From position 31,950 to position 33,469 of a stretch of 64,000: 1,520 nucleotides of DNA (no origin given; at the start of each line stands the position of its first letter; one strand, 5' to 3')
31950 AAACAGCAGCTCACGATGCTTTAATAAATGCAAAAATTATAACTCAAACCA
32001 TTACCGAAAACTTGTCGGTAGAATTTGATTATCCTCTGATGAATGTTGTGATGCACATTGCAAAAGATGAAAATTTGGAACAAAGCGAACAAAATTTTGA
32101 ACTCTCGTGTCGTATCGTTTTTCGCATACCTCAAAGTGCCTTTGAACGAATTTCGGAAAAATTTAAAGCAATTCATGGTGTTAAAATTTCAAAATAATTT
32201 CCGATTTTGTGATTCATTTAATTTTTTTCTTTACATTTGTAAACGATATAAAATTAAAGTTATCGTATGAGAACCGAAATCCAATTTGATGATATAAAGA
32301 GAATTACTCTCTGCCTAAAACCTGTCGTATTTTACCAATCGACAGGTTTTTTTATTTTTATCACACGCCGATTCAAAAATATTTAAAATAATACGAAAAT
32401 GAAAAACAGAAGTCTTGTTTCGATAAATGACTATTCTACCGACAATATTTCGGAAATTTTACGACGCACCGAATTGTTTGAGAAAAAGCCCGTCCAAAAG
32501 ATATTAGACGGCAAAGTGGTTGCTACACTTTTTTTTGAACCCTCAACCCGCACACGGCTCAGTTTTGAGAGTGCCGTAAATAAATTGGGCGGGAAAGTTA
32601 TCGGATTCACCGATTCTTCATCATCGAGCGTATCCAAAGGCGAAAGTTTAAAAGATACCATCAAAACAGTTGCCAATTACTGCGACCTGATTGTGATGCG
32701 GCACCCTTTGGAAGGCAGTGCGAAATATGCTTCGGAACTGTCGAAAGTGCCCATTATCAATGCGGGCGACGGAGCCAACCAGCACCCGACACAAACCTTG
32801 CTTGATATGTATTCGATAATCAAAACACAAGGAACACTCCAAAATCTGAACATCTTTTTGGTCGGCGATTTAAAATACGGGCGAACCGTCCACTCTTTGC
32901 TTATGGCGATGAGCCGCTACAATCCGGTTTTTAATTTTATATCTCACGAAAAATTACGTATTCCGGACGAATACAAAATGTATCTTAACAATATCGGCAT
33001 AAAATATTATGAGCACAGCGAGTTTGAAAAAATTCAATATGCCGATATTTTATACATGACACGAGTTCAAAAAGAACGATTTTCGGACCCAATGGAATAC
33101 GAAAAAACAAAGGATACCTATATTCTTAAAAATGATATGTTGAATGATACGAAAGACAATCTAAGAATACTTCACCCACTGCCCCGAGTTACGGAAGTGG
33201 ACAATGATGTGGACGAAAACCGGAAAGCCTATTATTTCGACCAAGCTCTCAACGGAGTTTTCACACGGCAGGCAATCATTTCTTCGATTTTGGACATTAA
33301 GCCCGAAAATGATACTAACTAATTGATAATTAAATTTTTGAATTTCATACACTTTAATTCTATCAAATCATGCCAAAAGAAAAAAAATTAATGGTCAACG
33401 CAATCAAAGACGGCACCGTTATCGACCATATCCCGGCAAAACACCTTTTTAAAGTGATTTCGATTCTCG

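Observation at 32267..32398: pyrL-like leader peptide and attenuator upstream of pyrBI in a Bacteroidota genome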

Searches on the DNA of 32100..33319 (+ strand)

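Call 5: search_rna_families(source=window, start=32100, end=32500, threshold=evalue, max_evalue=10)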
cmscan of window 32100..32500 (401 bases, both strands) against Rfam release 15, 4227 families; matches with E-value up to 10: 10.
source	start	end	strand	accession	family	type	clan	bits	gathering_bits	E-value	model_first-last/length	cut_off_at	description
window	32262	32354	+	RF01470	rli38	Gene; sRNA;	-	26.8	49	0.1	1-150/150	no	Listeria sRNA rli38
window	32210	32259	-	RF02584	KRAS_3UTR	Cis-reg;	-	25.4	49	0.79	1-49/49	no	KRAS 3' UTR cis-regulatory element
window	32316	32351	+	RF03998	mir-2160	Gene; miRNA;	-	18.6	70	1.8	29-64/93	no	mir-2160 microRNA precursor family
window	32164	32226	-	RF00532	snoMe18S-Um1356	Gene; snRNA; snoRNA; CD-box;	CL00054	18.4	50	4.9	1-86/86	no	Small nucleolar RNA Me18S-Um1356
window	32373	32418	+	RF02844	RefA9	Gene; antisense;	-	18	49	2.8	1-64/64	no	Enterococcus sRNA A9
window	32344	32393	+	RF03956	mir-737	Gene; miRNA;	-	17.9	60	3.8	1-63/63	no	mir-737 microRNA precursor family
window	32283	32365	-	RF01764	azaaromatic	Cis-reg; riboswitch;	-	17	45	3.5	1-101/101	no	azaaromatic riboswitch aptamer (yjdF RNA)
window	32109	32221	-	RF02920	Fusobacteriales-1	Cis-reg;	-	16.4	52.1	8.5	1-113/113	no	Fusobacteriales-1 RNA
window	32360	32406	+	RF02098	DGCR5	Gene; lncRNA;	-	13.3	50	7.2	1-49/49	no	DiGeorge syndrome critical region gene 5 conserved region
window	32330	32374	-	RF02842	RefA1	Gene; sRNA;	-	11.3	94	6.8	1-222/222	no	Enterococcus sRNA A1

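Call 59: search_rna_families(sources=[L167, L173, L175], threshold=evalue, max_evalue=1)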
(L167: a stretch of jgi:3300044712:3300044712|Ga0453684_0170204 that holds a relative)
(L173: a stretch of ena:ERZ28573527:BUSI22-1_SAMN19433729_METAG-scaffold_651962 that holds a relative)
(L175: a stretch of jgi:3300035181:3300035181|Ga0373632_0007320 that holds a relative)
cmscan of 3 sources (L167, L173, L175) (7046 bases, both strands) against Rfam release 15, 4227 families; matches with E-value up to 1: 5.
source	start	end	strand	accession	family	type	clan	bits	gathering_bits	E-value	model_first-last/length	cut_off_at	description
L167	1417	1531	+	RF01771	rnk_leader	Cis-reg; leader;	-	32.4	50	0.013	1-109/109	no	Enterobacteria rnk leader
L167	1459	1530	+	RF02056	STnc390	Gene; sRNA;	-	25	50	0.047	1-60/60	no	Salmonella sRNA STnc390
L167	440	487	+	RF01365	CRISPR-DR52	Gene; CRISPR;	-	24.8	50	0.33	1-37/37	no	CRISPR RNA direct repeat element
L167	1388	1526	+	RF00083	GlmZ_SraJ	Gene; sRNA;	CL00011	22.7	60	0.023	1-214/214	no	GlmZ RNA activator of glmS mRNA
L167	1482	1526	+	RF02837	anti-hemB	Gene; sRNA;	-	19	49.5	0.71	1-81/81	no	Burkholderia RNA 7 (anti-hemB)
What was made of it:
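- On Enterobacterial pyrBI leader/attenuator (pyrL): No Rfam match (calls 5, 59).
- No match to the PyrR element or any Rfam family, even at E<=10 (calls 5, 59).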

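Call 71: build_rna_model(alignment_id=A2, structure=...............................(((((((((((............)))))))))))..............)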
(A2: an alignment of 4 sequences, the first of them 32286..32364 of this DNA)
Model R1 built from alignment A2 (4 sequences, 79 columns); structure: as given.
model positions 75; base pairs 11; branch points 0; effective number of sequences 2.32; information 0.753 bits per position. Calibrated on 0.2 Mb of random sequence (short: E-values are rough).
structure used (alignment columns):
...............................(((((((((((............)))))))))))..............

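Call 72: search_with_rna_model(model_id=R1, sources=[window, L001, L002, L003, L004, L005, L006, L007, L008, L009, L010, L011, L012, L013, L014, L015, L016, L017, L018, L019, L020, L021, L022, L023, L024, L025, L026, L027, L028, L029, L030, L031, L032, L033, L034, L035, L036, L037, L038, L039, L040, L041, L042, L043, L044, L045, L046, L047, L048, L049, L050, L051, L052, L053, L054, L055, L056, L057, L058, L059, L060, L061, L062, L063, L064, L065, L066, L067, L068, L069, L070, L071, L072, L073, L074, L075, L076, L077, L078, L079, L080, L169, L170, L171, L172, L176, L177, L178, L179, L180], max_evalue=1)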
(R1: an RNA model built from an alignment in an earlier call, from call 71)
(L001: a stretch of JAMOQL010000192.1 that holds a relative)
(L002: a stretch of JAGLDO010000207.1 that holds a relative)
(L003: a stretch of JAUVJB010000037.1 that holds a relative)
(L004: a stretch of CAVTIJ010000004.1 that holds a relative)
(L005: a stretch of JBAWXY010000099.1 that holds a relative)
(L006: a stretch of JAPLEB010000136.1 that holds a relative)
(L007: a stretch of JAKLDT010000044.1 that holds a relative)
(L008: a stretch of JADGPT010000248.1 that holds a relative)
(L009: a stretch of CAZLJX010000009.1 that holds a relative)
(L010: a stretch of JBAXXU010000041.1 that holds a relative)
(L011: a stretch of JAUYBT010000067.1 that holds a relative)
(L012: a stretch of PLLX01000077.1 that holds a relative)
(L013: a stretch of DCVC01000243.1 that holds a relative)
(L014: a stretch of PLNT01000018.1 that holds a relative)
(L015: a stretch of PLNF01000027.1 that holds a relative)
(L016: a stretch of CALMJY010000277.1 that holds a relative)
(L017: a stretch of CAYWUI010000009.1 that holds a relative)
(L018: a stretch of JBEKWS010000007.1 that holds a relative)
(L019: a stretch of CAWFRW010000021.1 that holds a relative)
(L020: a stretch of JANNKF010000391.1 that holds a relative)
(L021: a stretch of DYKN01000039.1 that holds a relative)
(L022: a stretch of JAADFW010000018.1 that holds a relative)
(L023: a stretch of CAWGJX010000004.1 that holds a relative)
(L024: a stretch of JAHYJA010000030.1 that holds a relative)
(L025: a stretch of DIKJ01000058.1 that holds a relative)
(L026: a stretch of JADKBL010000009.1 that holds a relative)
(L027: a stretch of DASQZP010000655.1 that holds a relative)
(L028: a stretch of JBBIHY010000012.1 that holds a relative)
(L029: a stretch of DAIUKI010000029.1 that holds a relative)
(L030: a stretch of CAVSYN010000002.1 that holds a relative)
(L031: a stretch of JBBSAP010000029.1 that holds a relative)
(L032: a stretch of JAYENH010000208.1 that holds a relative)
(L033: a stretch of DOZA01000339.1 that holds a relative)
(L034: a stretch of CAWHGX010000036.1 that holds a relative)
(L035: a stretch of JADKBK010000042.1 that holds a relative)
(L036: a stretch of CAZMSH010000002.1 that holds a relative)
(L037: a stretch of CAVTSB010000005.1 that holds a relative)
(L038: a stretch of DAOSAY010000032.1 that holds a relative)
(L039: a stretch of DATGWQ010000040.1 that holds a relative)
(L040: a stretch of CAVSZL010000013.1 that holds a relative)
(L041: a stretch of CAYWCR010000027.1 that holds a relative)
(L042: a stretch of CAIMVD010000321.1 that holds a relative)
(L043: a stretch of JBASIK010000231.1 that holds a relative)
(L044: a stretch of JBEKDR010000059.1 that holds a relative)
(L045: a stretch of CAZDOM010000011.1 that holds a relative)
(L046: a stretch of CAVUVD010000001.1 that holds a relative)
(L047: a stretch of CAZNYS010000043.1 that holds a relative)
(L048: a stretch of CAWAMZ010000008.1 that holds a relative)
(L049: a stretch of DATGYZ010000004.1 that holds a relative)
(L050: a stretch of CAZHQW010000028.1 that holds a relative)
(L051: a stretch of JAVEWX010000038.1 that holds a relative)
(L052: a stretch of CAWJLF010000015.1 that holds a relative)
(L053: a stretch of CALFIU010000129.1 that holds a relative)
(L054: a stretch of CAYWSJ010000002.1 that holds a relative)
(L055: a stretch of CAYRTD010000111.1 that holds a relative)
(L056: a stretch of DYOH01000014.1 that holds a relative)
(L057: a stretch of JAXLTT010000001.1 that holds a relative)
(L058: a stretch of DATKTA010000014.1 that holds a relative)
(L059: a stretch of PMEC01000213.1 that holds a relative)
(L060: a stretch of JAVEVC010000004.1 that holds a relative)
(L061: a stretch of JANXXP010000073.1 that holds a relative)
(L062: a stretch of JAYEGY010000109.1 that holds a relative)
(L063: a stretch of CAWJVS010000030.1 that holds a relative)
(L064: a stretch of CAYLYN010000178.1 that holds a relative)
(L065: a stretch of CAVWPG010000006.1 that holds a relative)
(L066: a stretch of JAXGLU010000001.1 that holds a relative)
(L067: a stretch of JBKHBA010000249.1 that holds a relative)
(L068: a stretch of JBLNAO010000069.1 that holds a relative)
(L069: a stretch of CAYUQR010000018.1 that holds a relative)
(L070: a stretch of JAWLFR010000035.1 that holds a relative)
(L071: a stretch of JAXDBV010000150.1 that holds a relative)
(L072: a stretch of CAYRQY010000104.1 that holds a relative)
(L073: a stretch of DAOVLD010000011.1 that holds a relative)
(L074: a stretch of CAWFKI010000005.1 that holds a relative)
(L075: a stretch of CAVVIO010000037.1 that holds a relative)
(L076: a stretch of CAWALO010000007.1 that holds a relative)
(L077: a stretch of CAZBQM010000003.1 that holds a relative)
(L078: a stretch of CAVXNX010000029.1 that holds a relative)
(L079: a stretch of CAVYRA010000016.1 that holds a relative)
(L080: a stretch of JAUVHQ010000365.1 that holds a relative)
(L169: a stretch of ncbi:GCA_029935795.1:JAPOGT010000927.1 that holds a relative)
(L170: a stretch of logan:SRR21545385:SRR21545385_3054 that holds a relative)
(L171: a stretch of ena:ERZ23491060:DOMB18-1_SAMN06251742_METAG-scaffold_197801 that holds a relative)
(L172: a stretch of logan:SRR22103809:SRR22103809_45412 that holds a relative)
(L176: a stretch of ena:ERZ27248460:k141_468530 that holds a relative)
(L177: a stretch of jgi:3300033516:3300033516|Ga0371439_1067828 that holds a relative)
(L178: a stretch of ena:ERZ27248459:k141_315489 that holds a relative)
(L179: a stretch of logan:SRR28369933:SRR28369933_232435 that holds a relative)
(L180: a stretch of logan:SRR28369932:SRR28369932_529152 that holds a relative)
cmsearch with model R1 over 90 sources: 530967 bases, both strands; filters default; matches with E-value up to 1: 5.
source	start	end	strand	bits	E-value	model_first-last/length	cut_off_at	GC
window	32286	32361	+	92.6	7.8e-16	1-75/75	no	0.29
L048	3877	3944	-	27.7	0.04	1-75/75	no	0.31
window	32317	32367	-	23.5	0.31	1-75/75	no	0.31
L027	836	898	+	22.4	0.53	1-75/75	no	0.22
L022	3318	3375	-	21.9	0.66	1-75/75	no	0.33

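Call 73: search_with_rna_model(model_id=R1, sources=[L081, L082, L083, L084, L085, L086, L087, L088, L089, L090, L091, L092, L093, L094, L095, L096, L097, L098, L099, L100, L101, L102, L103, L104, L105, L106, L107, L108, L109, L110, L111, L112, L113, L114, L115, L116, L117, L118, L119, L120, L121, L122, L123, L124, L125, L126, L127, L128, L129, L130, L131, L132, L133, L134, L135, L136, L137, L138, L139, L140, L141, L142, L143, L144, L145, L146, L147, L148, L149, L150, L151, L152, L153, L154, L155, L156, L157, L158, L159, L160, L167, L173, L175], max_evalue=1)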
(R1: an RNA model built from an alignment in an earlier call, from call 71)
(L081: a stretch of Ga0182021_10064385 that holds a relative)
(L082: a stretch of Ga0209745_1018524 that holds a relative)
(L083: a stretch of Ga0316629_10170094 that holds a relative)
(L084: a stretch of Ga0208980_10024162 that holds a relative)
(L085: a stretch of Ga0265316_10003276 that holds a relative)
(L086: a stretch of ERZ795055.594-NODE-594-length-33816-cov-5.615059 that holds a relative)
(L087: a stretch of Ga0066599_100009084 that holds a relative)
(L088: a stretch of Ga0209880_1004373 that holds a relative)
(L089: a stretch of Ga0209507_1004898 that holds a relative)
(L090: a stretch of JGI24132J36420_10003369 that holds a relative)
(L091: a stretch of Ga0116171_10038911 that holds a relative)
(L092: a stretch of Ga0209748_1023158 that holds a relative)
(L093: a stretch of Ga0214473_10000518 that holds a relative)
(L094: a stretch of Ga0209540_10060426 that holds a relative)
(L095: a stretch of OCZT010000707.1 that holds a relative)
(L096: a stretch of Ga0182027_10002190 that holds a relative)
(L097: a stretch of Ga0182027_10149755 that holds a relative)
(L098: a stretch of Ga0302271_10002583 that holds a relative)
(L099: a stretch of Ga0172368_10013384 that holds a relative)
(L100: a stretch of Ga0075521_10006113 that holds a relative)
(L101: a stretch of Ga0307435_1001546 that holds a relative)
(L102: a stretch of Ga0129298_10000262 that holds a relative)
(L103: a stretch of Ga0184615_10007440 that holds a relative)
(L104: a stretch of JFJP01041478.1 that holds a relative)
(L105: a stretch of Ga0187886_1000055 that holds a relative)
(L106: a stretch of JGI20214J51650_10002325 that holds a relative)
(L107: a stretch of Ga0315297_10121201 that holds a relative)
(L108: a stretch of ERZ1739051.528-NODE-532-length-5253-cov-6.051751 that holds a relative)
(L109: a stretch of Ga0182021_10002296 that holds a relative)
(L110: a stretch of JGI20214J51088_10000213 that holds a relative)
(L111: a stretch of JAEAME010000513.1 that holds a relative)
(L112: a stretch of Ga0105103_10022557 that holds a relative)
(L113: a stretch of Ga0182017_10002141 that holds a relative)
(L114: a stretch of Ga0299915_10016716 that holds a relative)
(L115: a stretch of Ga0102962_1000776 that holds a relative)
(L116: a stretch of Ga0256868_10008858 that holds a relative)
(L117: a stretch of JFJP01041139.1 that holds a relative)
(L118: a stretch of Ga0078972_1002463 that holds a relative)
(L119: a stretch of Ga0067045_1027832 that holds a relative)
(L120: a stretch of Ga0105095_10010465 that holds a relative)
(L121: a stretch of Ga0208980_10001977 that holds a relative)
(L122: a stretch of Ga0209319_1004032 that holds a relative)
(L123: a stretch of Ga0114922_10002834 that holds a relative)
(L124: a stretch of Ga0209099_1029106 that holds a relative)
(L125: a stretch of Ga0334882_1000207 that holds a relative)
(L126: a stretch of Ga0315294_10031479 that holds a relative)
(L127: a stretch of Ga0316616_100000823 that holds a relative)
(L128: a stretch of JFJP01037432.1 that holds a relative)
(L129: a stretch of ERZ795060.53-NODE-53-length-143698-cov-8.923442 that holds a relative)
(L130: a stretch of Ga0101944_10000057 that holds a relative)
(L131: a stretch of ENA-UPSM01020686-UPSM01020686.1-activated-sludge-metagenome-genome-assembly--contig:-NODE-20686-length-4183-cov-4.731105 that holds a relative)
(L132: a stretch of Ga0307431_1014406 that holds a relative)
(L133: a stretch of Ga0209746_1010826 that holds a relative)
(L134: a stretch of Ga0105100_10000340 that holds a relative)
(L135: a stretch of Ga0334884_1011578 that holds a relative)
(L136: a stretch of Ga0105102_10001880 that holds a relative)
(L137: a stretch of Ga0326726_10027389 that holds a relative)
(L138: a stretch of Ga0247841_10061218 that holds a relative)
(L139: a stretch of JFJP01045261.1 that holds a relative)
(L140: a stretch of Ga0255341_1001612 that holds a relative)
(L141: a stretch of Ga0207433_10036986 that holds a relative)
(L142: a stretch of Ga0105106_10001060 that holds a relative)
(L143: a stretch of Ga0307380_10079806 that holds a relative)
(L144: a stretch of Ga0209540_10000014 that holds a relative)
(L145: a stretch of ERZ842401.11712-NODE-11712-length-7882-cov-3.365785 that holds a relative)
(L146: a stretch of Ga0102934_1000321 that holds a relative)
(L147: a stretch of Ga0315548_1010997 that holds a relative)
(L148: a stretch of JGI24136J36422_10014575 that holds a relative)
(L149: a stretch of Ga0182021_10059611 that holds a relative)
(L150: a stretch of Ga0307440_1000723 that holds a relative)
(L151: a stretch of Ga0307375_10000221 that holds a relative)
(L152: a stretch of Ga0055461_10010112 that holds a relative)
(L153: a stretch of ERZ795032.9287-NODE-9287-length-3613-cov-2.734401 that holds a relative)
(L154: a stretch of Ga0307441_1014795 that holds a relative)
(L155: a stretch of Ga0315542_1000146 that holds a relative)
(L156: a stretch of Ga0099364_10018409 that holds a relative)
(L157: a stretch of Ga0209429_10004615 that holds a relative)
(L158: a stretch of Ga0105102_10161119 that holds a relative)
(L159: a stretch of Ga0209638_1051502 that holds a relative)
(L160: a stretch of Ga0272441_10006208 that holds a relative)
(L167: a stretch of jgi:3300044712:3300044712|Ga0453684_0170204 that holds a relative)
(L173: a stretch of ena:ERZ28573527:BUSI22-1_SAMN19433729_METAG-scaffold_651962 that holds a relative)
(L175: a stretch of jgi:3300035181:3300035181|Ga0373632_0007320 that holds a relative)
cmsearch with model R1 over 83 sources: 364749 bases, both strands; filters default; matches with E-value up to 1: 6.
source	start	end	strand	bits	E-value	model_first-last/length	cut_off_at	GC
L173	826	900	+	92.6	5.5e-16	1-75/75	no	0.28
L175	1683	1758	+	91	1.2e-15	1-75/75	no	0.25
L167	1478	1532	+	54.1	7.3e-08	1-75/75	no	0.38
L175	1703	1777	-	31.8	0.0037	1-75/75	no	0.28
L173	846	902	-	31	0.0055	1-75/75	no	0.3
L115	836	898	+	22.4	0.37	1-75/75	no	0.22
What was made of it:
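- The model R1 finds no other copy in the window or in 173 loci (calls 72-73).
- Tried and rejected: The covariance model R1 found no diverged copies (calls 71-73).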

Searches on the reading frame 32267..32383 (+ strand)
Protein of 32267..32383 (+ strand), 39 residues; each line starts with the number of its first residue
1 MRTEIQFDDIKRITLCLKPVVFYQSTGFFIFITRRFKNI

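Call 51: search_protein_families(library=pfam, proteins=[window:32267-32383:+], max_evalue=1)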
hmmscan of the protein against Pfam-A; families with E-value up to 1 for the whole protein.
seq(39 aa): 0 families
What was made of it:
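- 32267..32386 (+): Leader ORF of 39 codons, ATG start. It runs through both arms and the U-tract and stops (TAA) 12 nt before pyrB. No Pfam family (call 51).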
